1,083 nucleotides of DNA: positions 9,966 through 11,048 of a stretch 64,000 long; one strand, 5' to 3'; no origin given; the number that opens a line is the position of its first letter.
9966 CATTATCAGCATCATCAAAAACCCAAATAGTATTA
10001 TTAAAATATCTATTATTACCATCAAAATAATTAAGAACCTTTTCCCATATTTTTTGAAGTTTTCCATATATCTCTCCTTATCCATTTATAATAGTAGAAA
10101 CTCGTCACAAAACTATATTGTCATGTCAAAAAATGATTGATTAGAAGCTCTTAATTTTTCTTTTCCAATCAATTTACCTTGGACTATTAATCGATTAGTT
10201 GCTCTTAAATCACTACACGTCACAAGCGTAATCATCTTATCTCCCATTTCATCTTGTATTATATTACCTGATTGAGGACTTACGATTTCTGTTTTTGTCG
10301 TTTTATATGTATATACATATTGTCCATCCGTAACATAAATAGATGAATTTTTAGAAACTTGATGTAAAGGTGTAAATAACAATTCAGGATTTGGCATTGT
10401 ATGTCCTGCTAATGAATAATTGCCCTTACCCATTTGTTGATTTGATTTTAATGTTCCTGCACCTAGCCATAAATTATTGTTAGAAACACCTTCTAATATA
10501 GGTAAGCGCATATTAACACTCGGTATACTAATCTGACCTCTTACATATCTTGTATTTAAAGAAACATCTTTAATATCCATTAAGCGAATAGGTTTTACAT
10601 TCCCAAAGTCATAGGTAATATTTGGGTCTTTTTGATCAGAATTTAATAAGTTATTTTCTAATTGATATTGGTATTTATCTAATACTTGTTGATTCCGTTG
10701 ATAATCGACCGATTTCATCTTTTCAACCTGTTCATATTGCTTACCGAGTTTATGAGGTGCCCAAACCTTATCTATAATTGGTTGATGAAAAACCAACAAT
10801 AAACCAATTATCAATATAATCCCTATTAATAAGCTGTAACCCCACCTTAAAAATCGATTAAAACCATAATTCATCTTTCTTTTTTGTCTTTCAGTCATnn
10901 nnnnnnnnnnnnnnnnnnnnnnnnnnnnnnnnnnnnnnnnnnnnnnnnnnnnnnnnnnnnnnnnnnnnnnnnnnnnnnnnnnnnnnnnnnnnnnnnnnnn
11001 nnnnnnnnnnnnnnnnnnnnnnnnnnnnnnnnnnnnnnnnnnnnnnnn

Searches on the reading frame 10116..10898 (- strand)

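Call 74: search_protein_families(library=pfam, proteins=[window:10116-10898:-], max_evalue=0.0001)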
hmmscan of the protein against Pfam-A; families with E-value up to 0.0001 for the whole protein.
window:10116-10898:- (261 aa): 1 family
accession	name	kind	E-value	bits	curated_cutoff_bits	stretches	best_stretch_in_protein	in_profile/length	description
PF04203.18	Sortase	-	4.1e-27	94.9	26.6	1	123-243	1-124/125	Sortase domain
